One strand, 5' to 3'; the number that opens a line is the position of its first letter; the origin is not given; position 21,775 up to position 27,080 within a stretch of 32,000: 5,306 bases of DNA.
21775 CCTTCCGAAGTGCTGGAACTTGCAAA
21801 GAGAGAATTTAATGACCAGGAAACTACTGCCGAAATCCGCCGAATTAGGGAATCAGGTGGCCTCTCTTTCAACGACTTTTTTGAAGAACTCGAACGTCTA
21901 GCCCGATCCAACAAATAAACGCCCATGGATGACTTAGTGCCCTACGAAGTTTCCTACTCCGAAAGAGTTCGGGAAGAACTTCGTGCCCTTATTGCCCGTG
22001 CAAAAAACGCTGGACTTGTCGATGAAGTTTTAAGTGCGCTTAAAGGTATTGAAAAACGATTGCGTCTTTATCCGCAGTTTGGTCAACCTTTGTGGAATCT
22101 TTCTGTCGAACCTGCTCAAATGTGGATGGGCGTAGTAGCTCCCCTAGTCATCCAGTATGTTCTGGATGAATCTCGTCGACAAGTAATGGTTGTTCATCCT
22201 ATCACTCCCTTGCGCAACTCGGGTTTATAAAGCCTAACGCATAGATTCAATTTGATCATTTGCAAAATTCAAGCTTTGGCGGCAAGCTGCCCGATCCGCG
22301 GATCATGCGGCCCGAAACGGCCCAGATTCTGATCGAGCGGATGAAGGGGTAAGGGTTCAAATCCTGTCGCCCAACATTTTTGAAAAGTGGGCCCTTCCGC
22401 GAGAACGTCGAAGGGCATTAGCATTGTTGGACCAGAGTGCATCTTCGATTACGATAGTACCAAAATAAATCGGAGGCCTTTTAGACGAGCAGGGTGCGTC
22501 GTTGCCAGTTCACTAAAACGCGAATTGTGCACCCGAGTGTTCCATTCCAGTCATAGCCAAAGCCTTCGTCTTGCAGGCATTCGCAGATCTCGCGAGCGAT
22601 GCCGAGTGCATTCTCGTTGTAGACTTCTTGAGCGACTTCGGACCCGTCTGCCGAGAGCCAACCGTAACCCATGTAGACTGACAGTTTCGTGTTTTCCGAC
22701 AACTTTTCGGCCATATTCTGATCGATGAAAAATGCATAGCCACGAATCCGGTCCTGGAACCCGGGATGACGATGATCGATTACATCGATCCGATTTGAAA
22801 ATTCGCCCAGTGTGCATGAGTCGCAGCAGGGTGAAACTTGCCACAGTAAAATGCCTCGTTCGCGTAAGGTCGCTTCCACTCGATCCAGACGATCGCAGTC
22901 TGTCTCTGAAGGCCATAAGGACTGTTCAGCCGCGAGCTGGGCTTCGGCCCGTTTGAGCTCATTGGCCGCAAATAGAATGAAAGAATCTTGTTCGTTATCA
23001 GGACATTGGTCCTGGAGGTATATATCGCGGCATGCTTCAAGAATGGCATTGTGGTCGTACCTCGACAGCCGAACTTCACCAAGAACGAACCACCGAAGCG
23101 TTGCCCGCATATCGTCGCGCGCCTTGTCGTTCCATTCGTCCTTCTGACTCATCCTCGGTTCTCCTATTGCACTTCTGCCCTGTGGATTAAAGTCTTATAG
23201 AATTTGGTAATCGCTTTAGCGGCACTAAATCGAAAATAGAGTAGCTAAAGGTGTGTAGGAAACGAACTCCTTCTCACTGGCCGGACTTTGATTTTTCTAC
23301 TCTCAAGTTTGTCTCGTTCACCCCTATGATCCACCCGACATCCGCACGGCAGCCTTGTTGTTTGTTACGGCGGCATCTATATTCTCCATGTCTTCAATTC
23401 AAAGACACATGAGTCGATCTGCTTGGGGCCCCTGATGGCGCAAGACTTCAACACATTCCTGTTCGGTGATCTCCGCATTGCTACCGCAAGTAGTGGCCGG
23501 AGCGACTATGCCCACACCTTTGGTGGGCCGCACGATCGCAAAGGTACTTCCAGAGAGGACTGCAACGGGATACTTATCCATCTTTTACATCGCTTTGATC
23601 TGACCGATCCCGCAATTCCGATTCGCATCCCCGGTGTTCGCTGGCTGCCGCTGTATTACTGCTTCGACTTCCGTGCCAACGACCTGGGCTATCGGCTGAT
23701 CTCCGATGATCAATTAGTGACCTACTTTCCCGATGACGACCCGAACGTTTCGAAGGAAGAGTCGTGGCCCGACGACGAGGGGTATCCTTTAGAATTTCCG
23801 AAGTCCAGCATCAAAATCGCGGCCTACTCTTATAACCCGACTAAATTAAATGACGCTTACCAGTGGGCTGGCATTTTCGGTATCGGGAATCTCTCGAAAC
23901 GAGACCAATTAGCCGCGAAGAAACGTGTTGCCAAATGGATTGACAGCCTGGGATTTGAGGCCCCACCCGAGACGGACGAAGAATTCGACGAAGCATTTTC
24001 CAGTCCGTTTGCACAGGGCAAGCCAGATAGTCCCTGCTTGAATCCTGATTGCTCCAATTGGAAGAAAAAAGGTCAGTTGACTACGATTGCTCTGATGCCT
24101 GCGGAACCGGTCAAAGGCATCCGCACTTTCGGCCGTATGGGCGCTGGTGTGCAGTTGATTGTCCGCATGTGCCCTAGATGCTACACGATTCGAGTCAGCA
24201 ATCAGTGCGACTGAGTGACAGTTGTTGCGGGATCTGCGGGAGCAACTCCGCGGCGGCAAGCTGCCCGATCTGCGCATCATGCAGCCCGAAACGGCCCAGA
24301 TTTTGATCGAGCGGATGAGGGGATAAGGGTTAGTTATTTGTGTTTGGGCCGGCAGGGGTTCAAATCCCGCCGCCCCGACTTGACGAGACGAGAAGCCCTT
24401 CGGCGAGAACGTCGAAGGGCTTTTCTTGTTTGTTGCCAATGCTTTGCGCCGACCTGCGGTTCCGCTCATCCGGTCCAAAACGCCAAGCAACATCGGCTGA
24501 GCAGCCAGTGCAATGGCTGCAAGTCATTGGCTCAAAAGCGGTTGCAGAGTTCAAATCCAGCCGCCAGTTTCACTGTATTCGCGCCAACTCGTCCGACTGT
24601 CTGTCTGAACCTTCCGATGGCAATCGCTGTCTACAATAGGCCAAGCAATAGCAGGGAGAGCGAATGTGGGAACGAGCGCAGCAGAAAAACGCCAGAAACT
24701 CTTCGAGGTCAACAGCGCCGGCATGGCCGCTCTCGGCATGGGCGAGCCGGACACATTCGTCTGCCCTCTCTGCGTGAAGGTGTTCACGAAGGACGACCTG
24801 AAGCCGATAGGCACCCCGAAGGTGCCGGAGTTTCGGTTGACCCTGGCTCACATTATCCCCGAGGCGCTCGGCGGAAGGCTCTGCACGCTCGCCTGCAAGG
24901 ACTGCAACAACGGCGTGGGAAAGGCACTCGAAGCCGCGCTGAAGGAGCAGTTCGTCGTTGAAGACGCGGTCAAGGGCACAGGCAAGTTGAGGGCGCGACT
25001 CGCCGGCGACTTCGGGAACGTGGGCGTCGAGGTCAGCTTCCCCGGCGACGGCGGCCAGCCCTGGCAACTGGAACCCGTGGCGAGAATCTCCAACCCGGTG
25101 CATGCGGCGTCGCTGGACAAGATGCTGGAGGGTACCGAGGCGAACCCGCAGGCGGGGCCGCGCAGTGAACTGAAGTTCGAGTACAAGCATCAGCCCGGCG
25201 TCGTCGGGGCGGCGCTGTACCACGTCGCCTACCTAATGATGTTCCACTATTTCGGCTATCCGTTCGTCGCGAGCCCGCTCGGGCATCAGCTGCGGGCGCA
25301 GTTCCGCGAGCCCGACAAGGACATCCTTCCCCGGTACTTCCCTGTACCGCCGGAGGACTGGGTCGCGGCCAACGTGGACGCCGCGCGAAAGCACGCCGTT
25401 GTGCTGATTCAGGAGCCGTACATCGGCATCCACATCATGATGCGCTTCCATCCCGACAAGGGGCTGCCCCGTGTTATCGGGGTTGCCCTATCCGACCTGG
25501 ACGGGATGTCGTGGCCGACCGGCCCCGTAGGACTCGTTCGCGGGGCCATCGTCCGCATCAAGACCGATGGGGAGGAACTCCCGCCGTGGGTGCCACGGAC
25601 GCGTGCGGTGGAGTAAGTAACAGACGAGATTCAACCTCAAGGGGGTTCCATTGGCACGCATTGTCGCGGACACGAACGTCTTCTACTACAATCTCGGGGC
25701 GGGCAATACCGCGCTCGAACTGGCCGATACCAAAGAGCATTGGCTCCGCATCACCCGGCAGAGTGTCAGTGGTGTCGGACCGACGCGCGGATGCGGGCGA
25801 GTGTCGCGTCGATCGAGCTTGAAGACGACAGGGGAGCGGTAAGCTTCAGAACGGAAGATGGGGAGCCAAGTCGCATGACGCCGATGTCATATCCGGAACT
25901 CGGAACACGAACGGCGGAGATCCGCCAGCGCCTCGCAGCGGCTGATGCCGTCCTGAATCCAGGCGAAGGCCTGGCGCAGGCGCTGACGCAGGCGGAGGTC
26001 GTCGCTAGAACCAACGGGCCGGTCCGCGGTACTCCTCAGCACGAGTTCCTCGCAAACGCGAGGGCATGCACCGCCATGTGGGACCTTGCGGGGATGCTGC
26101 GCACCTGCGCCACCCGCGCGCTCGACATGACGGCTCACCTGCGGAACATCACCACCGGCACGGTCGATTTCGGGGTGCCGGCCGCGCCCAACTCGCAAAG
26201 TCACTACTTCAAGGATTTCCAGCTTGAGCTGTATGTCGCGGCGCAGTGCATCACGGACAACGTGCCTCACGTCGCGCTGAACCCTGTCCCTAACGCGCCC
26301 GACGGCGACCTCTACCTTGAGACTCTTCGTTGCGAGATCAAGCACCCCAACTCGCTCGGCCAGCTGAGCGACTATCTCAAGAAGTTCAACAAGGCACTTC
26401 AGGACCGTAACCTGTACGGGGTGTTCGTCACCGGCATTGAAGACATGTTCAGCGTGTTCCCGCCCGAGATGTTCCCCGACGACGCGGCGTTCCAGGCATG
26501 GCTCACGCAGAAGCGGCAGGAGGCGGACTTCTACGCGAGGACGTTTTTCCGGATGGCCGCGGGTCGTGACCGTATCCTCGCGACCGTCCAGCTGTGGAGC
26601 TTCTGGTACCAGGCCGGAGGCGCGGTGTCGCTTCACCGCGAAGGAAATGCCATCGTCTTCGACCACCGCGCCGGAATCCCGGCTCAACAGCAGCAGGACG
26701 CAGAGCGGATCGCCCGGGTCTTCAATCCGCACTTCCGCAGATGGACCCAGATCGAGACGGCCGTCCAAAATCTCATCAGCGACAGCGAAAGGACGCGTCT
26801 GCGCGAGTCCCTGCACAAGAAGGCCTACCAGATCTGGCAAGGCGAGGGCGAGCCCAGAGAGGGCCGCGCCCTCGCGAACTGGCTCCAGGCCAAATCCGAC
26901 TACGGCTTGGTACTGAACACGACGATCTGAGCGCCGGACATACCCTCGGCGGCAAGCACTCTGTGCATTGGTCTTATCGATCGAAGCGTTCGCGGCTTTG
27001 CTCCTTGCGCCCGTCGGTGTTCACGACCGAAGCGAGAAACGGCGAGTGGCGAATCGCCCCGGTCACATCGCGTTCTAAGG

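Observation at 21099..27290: The 3' end of sat is present in multiple direct copies: tandem accretion of cargo islets at one attachment site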

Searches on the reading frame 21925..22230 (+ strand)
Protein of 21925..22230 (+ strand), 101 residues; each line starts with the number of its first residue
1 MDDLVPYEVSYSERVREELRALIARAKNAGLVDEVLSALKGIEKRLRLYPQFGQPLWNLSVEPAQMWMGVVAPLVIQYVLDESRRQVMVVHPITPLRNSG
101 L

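Call 9: search_protein_families(library=pfam, proteins=[window:21925-22230:+], max_evalue=0.01)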
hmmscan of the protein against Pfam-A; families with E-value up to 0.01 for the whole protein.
window:21925-22230:+ (101 aa): 0 families

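Call 23: find_encoding_contigs(protein=window:21925-22230:+, flank=10000, max_places=10)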
Protein window:21925-22230:+ (101 aa): 2 contigs read that carry it; 2 places shown.
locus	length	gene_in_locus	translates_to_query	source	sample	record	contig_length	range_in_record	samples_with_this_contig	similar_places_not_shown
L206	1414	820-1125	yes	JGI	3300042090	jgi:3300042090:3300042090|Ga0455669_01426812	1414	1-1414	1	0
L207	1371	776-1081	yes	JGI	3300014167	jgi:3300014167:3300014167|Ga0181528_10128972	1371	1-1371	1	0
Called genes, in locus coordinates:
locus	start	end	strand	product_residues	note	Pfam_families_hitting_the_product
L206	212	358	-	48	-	-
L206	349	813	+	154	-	-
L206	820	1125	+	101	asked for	-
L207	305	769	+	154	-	-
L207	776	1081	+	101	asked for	-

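Call 47: search_protein_families(library=padloc, proteins=[window:21925-22230:+], max_evalue=0.01)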
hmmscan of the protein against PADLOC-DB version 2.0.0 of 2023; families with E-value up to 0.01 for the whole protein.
window:21925-22230:+ (101 aa): 0 families

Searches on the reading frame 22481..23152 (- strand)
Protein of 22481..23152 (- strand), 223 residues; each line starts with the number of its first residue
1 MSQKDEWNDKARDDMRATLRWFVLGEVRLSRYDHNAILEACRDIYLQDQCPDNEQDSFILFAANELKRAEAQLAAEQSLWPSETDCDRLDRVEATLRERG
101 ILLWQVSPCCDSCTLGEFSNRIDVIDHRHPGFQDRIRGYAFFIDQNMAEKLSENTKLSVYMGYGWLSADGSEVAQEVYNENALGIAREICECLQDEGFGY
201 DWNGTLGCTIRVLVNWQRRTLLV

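Call 9: search_protein_families(library=pfam, proteins=[window:22481-23152:-], max_evalue=0.01)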
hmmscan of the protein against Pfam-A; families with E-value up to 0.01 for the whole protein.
window:22481-23152:- (223 aa): 1 family
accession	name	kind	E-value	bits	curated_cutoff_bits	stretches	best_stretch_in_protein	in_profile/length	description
PF21831.1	DUF6891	-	2.3e-40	138.9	27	1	13-220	2-189/189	Domain of unknown function (DUF6891)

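Call 24: find_encoding_contigs(protein=window:22481-23152:-, flank=10000, max_places=10)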
Protein window:22481-23152:- (223 aa): 2 contigs read that carry it; 2 places shown.
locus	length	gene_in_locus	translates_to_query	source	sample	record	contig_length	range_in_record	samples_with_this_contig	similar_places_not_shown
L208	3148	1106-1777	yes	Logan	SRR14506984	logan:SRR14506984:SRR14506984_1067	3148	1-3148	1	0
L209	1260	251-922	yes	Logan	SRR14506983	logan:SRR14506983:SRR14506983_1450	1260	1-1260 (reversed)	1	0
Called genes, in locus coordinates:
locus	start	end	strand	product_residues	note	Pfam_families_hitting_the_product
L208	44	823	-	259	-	-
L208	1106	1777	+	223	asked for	PF21831:DUF6891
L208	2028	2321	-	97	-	-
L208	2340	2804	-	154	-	-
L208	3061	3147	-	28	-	?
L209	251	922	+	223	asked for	PF21831:DUF6891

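Call 47: search_protein_families(library=padloc, proteins=[window:22481-23152:-], max_evalue=0.01)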
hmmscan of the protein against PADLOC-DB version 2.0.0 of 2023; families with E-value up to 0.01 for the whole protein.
window:22481-23152:- (223 aa): 0 families

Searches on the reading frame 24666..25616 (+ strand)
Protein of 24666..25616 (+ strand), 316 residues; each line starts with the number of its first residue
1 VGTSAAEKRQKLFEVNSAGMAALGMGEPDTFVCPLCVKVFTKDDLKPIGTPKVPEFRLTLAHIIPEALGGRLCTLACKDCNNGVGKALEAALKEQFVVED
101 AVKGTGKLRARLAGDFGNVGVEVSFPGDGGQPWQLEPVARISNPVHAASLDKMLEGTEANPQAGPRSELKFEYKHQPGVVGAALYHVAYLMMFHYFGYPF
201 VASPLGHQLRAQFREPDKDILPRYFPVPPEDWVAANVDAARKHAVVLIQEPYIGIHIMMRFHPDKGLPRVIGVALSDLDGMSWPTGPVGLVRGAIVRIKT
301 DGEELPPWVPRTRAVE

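Call 9: search_protein_families(library=pfam, proteins=[window:24666-25616:+], max_evalue=0.01)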
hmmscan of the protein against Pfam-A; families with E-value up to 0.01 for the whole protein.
window:24666-25616:+ (316 aa): 1 family
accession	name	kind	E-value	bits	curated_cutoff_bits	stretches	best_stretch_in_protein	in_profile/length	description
PF14279.12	HNH_5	-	9.7e-09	35.5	27.5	1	55-96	10-55/56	HNH endonuclease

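Call 47: search_protein_families(library=padloc, proteins=[window:24666-25616:+], max_evalue=0.01)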
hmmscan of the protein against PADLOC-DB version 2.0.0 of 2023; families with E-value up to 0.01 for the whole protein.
window:24666-25616:+ (316 aa): 0 families

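Call 48: find_homologous_proteins(query=window:24666-25616:+, max_evalue=1e-10)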
Query window:24666-25616:+ (316 aa): 14 proteins with E <= 1e-10 among 3126 candidates.
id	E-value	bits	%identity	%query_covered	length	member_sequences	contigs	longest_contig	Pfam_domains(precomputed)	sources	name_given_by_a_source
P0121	4.7e-215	731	100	100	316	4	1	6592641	PF14279.13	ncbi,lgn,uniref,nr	ncbi:hypothetical protein KIH39_20765 [Telmatocola sphagniphila]|uniref:HNH endonuclease 5 domain-co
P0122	2.3e-186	637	87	99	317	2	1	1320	PF14279.13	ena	-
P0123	1.5e-183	627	87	99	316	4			PF14279.13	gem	-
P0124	1.1e-166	572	78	100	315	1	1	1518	PF14279.13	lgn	-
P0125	5.3e-165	567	79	99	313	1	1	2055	PF14279.13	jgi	jgi:hypothetical protein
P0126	1.3e-161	555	76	98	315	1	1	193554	PF14279.13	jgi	jgi:HNH endonuclease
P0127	1.8e-158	545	74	100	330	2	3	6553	PF14279.13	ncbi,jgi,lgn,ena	jgi:hypothetical protein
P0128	2.2e-154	532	73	99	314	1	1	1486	PF14279.13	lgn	-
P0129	5.3e-151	521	73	97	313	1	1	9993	PF14279.13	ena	-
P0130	4.9e-148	511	74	98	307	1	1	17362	PF14279.13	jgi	jgi:hypothetical protein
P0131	1.6e-107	378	79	65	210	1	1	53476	-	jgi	jgi:hypothetical protein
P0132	5.3e-65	238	43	97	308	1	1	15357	PF14279.13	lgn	-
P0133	7.4e-33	132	68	33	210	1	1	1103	-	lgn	-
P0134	3.9e-27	113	32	86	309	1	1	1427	PF14279.13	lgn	-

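Call 49: find_encoding_contigs(protein=P0126, flank=10000, max_places=3)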
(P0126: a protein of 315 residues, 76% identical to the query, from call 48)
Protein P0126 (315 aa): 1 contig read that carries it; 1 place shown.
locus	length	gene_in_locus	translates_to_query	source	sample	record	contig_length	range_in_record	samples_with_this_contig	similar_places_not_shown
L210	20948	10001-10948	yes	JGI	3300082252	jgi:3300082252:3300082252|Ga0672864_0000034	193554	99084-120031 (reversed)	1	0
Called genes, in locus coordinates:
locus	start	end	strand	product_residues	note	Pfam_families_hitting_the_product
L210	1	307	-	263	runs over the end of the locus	PF13338:AbiEi_4 (weak)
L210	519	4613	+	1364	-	PF13560:HTH_31 (weak)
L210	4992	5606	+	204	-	-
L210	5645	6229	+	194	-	-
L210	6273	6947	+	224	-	PF02586:SRAP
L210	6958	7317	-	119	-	-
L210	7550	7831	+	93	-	-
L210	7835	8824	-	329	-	PF01068:DNA_ligase_A_M, PF04679:DNA_ligase_A_C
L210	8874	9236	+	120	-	-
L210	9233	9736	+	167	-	PF00565:SNase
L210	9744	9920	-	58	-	-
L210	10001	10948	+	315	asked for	PF14279:HNH_5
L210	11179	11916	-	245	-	PF01209:Ubie_methyltran, PF13489:Methyltransf_23, PF01728:FtsJ (faint), PF05401:NodS, PF13847:Methyltransf_31, PF08241:Methyltransf_11, PF08242:Methyltransf_12, PF13649:Methyltransf_25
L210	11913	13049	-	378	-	PF00072:Response_reg, PF07228:SpoIIE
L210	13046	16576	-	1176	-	PF00672:HAMP, PF00989:PAS (weak), PF13426:PAS_9 (weak), PF00512:HisKA, PF02518:HATPase_c, PF00072:Response_reg, PF01627:Hpt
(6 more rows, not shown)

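Call 50: find_encoding_contigs(protein=P0130, flank=10000, max_places=3)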
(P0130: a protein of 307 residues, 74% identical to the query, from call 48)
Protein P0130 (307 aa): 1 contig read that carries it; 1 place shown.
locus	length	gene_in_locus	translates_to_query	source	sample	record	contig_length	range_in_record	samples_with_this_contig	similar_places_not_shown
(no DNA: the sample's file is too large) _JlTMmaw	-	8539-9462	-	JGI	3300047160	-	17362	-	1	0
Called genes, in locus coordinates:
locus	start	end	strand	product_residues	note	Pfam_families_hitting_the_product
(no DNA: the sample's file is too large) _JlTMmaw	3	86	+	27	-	?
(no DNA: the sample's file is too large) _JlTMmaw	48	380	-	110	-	PF10086:YhfC (weak)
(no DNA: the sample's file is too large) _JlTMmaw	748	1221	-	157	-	-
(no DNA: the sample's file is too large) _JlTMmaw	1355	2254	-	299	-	PF26340:DNA-SBD_ScoMcrA, PF13391:HNH_2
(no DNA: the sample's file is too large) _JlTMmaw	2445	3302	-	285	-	-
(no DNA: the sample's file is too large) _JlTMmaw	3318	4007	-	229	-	PF01844:HNH (weak)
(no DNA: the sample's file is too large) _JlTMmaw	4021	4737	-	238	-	PF07505:DUF5131, PF17338:GP88 (weak)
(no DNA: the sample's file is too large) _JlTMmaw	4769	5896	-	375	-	PF22560:GMT-wHTH (weak)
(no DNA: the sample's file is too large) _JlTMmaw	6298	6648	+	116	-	PF24709:DUF7670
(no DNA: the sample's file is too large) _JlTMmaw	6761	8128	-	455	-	PF04542:Sigma70_r2, PF08281:Sigma70_r4_2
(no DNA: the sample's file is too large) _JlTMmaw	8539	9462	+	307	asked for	PF14279:HNH_5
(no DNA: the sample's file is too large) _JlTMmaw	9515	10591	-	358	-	PF26345:ScoMcrA_N, PF13020:NOV_C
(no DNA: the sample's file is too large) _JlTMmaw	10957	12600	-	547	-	PF04116:FA_hydroxylase, PF09335:VTT_dom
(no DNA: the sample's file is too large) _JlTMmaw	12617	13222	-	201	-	PF02600:DsbB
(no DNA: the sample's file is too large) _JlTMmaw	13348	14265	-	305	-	PF00126:HTH_1, PF03466:LysR_substrate, PF12727:PBP_like (weak)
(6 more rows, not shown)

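Call 51: find_encoding_contigs(protein=P0129, flank=10000, max_places=3)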
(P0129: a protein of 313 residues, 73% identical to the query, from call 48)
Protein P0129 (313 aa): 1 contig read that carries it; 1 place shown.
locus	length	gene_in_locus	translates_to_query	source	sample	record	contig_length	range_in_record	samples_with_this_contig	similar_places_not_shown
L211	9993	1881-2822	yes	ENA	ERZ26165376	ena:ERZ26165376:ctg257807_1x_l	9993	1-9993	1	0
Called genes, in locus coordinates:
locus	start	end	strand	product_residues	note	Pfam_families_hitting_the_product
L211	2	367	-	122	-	?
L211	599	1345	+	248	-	-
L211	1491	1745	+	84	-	-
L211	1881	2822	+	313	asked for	PF14279:HNH_5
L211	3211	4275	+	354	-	-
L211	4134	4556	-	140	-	-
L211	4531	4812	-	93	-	PF01695:IstB_IS21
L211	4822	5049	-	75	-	PF01695:IstB_IS21 (faint)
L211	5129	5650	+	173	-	PF13384:HTH_23 (weak), PF13551:HTH_29 (weak)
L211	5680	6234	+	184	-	PF13358:DDE_3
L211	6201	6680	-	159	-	-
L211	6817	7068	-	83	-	PF01610:DDE_Tnp_ISL3 (weak)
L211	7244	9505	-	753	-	PF02653:BPD_transp_2, PF25199:nSTAND_NTPase5 (faint), PF00005:ABC_tran, PF13191:AAA_16 (faint), PF13304:AAA_21 (faint), PF00005:ABC_tran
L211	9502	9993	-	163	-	?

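Call 52: find_encoding_contigs(protein=P0127, flank=10000, max_places=3)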
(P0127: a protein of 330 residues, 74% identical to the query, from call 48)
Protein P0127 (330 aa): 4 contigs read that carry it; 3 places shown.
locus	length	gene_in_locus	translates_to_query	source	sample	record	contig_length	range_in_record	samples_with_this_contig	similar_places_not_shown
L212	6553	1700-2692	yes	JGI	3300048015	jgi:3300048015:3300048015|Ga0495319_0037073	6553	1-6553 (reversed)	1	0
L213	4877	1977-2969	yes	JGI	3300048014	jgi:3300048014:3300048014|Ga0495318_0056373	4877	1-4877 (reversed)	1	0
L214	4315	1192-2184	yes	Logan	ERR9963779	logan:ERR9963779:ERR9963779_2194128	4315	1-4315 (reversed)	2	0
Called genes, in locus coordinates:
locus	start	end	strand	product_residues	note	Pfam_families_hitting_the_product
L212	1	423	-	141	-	?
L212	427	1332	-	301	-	PF13632:Glyco_trans_2_3 (weak)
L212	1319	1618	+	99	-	-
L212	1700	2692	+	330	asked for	PF14279:HNH_5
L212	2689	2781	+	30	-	-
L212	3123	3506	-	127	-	PF01850:PIN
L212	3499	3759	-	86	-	PF04014:MazE_antitoxin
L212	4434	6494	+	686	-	PF20703:nSTAND1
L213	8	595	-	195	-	-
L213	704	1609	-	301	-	PF13632:Glyco_trans_2_3 (weak)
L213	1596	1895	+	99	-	-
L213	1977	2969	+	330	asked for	PF14279:HNH_5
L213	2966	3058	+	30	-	-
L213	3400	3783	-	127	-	PF01850:PIN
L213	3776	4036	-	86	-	PF04014:MazE_antitoxin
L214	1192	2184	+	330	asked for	PF14279:HNH_5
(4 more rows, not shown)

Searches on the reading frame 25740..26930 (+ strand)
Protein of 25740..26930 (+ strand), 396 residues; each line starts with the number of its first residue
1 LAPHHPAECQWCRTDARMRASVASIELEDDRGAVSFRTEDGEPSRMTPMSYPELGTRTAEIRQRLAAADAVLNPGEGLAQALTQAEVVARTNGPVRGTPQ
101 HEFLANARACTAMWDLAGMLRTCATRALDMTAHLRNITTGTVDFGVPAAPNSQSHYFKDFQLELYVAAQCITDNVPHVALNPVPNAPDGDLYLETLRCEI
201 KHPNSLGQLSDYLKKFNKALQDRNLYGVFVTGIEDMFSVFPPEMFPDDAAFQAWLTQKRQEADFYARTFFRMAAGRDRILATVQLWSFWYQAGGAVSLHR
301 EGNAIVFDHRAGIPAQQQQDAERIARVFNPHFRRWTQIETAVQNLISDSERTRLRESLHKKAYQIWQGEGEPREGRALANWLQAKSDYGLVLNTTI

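Call 9: search_protein_families(library=pfam, proteins=[window:25740-26930:+], max_evalue=0.01)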
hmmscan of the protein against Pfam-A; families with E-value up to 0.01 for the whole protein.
window:25740-26930:+ (396 aa): 1 family
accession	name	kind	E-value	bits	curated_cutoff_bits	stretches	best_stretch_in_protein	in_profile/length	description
PF11154.13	DUF2934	-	0.00081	19.4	22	1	360-385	8-32/37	Protein of unknown function (DUF2934)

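Call 47: search_protein_families(library=padloc, proteins=[window:25740-26930:+], max_evalue=0.01)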
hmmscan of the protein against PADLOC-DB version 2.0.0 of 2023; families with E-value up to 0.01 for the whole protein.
window:25740-26930:+ (396 aa): 0 families
